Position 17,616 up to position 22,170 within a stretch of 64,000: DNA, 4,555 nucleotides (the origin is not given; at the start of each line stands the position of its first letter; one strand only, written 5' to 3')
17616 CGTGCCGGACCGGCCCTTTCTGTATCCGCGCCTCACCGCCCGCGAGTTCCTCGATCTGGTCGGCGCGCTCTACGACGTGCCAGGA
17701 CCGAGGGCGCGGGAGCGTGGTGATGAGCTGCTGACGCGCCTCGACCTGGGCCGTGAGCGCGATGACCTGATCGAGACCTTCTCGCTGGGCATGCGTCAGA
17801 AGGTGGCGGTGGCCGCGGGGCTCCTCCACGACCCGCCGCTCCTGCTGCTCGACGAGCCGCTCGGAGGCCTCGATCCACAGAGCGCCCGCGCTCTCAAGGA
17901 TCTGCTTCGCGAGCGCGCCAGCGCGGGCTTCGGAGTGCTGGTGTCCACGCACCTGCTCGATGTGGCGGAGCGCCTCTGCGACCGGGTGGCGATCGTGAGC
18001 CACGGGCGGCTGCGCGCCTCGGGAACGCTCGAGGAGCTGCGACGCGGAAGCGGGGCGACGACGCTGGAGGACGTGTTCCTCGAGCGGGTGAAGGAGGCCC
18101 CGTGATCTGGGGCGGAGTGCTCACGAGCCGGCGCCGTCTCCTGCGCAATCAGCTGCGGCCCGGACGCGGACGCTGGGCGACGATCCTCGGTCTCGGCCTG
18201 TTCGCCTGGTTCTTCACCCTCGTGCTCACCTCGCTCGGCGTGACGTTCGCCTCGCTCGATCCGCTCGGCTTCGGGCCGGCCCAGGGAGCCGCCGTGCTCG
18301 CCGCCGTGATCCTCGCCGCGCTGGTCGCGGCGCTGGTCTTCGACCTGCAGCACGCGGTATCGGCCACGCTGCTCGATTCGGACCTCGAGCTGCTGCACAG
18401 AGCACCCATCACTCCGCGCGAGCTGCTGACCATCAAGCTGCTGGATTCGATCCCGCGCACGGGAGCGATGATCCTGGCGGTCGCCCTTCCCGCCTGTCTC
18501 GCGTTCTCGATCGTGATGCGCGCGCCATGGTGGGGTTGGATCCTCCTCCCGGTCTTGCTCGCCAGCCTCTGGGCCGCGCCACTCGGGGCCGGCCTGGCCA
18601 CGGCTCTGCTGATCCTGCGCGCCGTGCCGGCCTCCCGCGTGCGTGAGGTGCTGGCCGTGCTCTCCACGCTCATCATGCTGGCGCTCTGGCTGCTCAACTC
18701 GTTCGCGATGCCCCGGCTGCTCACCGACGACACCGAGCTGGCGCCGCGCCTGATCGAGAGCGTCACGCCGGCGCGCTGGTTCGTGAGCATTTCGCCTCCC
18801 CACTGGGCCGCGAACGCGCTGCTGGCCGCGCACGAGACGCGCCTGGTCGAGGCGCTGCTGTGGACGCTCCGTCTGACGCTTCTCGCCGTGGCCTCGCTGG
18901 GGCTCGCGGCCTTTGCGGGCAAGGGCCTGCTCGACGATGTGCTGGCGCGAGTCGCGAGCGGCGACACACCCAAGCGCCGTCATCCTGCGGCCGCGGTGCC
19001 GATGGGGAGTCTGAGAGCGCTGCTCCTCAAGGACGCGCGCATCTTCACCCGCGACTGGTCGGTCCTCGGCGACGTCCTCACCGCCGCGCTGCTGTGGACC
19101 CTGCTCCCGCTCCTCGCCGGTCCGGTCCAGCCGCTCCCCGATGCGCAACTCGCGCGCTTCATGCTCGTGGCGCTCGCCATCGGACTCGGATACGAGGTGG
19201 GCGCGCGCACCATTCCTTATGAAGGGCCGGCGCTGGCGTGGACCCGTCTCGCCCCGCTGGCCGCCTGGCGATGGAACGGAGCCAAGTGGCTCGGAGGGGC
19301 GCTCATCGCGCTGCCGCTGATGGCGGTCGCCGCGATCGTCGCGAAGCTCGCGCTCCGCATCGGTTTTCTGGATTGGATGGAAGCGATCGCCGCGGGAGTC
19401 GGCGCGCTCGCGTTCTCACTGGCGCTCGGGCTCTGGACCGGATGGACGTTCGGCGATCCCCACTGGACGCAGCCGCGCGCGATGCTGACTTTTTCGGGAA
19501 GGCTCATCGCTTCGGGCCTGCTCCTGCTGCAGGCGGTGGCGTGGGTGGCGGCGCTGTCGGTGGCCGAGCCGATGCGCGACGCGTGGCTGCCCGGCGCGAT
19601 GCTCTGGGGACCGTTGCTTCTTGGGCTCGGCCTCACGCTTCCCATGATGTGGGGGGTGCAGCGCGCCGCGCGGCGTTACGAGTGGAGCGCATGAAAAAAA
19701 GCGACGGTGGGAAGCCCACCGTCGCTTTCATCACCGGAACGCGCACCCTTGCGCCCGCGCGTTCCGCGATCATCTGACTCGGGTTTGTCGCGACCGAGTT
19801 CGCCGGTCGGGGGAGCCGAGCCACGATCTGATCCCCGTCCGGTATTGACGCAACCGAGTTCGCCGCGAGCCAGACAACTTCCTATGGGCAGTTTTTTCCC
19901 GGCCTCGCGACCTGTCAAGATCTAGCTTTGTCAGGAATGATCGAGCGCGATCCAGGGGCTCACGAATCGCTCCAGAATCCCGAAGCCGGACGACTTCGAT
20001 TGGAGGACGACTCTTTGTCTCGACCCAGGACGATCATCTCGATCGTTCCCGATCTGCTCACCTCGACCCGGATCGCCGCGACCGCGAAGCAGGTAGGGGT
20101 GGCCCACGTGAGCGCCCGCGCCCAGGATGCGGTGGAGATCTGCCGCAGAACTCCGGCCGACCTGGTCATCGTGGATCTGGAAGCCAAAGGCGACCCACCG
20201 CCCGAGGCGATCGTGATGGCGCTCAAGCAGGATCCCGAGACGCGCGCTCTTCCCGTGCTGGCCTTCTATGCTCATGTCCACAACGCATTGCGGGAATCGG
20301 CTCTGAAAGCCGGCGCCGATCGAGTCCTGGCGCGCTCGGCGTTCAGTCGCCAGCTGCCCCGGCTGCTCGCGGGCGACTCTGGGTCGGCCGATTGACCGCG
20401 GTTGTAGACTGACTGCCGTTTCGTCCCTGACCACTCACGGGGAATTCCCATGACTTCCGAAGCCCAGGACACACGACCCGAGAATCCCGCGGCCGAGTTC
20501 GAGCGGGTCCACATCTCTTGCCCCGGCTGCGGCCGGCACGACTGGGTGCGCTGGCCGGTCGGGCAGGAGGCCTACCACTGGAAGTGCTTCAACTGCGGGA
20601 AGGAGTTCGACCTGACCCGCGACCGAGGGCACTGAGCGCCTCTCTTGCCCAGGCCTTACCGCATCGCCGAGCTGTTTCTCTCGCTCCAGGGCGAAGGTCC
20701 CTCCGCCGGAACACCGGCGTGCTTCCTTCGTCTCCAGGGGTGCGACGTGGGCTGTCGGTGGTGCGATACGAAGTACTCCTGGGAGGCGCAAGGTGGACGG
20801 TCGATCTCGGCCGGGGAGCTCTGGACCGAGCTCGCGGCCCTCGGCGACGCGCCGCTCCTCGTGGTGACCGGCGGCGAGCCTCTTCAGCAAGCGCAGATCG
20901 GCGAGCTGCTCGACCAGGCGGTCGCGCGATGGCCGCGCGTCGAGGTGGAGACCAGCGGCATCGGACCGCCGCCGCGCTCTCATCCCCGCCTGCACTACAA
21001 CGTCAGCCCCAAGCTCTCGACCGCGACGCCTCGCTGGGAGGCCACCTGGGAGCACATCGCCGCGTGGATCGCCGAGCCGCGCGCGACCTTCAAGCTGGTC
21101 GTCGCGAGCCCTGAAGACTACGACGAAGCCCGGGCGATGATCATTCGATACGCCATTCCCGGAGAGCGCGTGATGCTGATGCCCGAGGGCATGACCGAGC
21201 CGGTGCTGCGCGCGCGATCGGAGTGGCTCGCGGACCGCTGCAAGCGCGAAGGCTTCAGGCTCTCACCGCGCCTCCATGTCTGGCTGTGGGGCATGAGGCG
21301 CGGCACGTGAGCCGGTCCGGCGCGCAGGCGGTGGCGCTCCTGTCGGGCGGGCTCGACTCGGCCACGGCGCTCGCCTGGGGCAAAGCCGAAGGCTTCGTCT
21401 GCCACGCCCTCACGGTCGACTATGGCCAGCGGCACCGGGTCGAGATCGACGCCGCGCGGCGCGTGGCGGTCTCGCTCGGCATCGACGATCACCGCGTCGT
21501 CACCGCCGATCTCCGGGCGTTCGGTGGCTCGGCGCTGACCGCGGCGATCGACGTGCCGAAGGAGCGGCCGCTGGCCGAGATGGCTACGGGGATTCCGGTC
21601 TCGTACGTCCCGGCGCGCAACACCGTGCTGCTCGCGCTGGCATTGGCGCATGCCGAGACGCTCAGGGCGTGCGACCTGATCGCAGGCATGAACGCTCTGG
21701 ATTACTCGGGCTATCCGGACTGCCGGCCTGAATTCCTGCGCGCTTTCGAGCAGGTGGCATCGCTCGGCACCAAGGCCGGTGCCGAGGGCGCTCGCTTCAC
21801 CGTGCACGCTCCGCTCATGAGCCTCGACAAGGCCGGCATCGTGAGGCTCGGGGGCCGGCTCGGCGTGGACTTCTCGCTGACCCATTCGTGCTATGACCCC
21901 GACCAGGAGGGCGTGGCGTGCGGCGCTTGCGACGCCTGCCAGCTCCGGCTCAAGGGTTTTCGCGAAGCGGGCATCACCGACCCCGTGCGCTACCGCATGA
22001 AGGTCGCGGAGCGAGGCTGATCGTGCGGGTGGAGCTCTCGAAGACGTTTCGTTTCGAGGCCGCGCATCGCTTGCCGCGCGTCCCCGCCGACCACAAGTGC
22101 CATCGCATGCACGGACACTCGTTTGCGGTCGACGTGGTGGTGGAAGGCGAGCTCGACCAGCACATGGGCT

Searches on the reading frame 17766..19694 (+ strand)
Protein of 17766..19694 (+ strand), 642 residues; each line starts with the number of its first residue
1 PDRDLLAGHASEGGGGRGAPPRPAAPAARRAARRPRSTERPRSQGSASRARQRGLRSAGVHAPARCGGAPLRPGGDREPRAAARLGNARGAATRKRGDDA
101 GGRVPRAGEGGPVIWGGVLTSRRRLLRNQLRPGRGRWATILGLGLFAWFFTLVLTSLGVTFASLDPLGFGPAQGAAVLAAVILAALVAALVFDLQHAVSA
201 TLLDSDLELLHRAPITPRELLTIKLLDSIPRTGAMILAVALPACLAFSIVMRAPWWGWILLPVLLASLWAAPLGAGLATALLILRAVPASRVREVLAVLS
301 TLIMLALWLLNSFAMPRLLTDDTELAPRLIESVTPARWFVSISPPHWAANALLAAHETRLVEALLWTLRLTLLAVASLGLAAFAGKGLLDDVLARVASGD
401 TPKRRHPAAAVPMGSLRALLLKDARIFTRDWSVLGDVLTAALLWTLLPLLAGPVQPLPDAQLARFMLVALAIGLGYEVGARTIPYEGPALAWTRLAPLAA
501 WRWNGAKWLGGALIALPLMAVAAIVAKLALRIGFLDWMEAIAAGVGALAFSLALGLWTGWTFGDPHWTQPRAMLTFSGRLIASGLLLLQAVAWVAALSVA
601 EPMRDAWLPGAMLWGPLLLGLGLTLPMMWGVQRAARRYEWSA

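Call 68: search_protein_families(library=pfam, max_evalue=0.00001, proteins=[window:17766-19694:+])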
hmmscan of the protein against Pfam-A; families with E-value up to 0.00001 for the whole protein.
window:17766-19694:+ (642 aa): 1 family
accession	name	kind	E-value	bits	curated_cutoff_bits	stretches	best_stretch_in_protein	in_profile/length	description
PF16949.11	ABC_tran_2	-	3.8e-09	36.4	25.7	1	135-434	8-318/542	Putative ATP-binding cassette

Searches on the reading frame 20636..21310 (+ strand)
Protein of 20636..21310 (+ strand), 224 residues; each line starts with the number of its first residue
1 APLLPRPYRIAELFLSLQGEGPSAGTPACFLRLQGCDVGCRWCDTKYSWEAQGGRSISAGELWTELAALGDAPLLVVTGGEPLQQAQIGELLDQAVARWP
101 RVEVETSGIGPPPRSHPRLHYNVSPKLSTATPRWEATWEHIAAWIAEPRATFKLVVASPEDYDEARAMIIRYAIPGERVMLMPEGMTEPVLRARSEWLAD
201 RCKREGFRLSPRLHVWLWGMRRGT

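Call 69: search_protein_families(library=pfam, max_evalue=0.00001, proteins=[window:20636-21310:+])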
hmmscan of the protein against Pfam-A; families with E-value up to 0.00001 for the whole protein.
window:20636-21310:+ (224 aa): 1 family
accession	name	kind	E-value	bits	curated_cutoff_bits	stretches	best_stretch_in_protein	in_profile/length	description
PF04055.27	Radical_SAM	-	3.6e-08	34.2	29.5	1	34-111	5-89/166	Radical SAM superfamily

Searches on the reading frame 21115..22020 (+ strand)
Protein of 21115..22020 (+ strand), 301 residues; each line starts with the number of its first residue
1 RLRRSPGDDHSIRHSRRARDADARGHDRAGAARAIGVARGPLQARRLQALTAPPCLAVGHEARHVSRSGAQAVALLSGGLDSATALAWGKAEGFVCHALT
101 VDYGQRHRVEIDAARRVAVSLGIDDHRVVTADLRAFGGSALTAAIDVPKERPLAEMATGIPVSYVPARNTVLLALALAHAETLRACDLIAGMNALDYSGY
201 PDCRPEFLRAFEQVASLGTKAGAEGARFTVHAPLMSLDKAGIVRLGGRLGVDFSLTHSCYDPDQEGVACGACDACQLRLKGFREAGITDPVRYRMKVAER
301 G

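Call 69: search_protein_families(library=pfam, max_evalue=0.00001, proteins=[window:21115-22020:+])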
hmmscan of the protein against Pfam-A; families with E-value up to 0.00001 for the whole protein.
window:21115-22020:+ (301 aa): 2 families
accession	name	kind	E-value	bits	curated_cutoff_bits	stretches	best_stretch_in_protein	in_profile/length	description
PF06508.19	QueC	-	3.6e-70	236.2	22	1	71-285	1-209/210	Queuosine biosynthesis protein QueC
PF00733.27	Asn_synthase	-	3.9e-06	27.2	21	1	67-130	15-79/354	Asparagine synthase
